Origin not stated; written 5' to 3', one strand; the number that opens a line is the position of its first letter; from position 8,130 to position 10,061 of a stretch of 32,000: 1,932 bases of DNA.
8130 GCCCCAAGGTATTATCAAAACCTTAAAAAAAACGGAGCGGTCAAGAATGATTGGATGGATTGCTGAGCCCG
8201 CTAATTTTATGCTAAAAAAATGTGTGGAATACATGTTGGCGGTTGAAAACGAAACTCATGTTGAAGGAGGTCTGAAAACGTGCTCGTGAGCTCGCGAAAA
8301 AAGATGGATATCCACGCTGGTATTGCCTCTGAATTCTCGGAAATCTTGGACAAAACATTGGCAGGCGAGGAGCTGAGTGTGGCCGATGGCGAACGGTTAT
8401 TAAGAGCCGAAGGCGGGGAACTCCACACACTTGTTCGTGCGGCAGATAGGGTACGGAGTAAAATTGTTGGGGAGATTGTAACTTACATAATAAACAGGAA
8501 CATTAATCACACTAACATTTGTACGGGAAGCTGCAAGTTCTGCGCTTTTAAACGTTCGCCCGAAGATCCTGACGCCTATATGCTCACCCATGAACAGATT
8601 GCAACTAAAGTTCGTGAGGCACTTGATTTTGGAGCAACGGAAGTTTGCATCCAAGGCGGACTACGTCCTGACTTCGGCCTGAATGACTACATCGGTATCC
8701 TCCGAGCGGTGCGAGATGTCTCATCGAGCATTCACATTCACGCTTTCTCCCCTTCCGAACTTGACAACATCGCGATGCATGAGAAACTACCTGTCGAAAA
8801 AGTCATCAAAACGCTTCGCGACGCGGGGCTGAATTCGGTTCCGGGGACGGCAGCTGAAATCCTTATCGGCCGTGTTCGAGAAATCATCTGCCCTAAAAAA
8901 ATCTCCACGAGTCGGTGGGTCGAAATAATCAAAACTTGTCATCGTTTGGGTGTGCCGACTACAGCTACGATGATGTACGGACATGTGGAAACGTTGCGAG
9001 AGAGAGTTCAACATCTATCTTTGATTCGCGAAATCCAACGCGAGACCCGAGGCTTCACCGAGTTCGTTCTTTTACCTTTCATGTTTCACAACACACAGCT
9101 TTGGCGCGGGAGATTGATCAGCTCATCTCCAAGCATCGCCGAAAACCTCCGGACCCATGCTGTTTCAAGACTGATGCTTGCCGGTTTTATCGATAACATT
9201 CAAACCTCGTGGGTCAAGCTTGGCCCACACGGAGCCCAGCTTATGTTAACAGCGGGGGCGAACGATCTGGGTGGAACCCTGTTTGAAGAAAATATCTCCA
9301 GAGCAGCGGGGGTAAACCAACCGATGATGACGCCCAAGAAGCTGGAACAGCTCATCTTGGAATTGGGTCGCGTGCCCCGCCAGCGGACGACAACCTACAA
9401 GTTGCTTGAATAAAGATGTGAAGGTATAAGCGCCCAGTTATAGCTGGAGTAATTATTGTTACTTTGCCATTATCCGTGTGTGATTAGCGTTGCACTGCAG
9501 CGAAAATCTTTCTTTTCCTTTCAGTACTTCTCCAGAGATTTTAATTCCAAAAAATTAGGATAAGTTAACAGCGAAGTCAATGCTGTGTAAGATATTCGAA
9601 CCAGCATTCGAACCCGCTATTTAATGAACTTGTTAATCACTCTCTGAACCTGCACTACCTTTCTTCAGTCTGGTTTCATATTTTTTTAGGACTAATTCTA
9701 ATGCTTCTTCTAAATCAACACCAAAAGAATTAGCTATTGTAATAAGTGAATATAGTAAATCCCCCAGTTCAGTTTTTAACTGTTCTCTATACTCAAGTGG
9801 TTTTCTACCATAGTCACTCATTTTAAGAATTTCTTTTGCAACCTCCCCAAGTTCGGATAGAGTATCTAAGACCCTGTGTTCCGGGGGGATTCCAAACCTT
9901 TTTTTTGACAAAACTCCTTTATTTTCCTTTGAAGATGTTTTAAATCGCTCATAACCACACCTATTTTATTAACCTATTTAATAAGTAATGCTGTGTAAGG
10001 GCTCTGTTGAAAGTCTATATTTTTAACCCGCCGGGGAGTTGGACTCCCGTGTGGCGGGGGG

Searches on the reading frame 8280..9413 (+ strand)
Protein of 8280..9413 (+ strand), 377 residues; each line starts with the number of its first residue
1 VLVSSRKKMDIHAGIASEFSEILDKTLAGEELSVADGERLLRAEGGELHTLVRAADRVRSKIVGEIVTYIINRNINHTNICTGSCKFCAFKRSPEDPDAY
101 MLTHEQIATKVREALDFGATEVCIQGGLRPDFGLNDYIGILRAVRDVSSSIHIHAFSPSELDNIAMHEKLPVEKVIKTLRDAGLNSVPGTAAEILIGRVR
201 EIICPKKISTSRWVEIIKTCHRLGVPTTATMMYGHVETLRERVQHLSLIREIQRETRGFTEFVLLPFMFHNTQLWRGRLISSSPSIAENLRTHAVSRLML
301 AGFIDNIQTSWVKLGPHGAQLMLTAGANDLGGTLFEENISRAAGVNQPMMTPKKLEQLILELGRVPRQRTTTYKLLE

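Call 4: search_protein_families(library=pfam, proteins=[window:8280-9413:+], max_evalue=1)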
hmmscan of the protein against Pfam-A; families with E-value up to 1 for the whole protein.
window:8280-9413:+ (377 aa): 2 families
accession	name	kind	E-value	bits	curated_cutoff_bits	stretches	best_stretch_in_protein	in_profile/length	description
PF04055.27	Radical_SAM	-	2.5e-22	80.2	29.5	1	75-249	1-166/166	Radical SAM superfamily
PF19288.4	CofH_C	-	5.3e-21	75.2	27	1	257-375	2-118/125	CofH/MqnC C-terminal region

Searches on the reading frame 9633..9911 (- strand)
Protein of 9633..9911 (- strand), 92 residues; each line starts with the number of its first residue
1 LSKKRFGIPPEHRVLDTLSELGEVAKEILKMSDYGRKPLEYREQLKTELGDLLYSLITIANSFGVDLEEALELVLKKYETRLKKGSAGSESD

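Call 4: search_protein_families(library=pfam, proteins=[window:9633-9911:-], max_evalue=1)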
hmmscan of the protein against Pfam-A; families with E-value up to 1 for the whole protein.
window:9633-9911:- (92 aa): 6 families
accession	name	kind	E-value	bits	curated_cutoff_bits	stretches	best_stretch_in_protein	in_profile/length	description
PF03819.22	MazG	-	3e-11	43.9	22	1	16-84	9-72/74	MazG nucleotide pyrophosphohydrolase domain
PF01503.22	PRA-PH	-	0.00023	21.9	21.3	1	20-74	33-82/86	Phosphoribosyl-ATP pyrophosphohydrolase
PF12643.12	MazG-like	-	0.003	18.2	27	1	25-82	23-72/85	MazG-like family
PF19390.4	DUF5965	-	0.19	12.5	25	1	23-83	10-67/74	Family of unknown function (DUF5965)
PF06892.16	Phage_CP76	-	0.23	11.8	26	1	12-60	91-140/146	Phage regulatory protein CII (CP76)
PF12651.13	RHH_3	-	0.37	11.2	21.6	1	67-79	32-44/44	Ribbon-helix-helix domain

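Call 9: search_protein_families(library=padloc, proteins=[window:9633-9911:-], max_evalue=1)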
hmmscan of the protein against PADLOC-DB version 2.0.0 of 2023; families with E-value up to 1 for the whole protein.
window:9633-9911:- (92 aa): 0 families

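Call 10: search_protein_families(library=ncbifam, proteins=[window:9633-9911:-], max_evalue=1)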
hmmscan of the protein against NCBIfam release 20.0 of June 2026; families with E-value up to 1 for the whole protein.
window:9633-9911:- (92 aa): 4 families
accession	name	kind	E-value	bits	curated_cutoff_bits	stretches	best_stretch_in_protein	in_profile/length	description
NF007113.1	PRK09562.1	equivalog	4.5e-07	29.8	208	1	21-83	167-220/251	nucleoside triphosphate pyrophosphohydrolase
TIGR00444.1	mazG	subfamily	1.7e-06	27.9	148.3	1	38-83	174-219/248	MazG family protein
NF052436.1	YabN_Meth_PPase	exception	7.6e-06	25.2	525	1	39-83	412-456/486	bifunctional methyltransferase/pyrophosphohydrolase YabN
NF001613.0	PRK00400.1-5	equivalog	0.03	14.3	120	1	41-73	56-88/107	phosphoribosyl-ATP diphosphatase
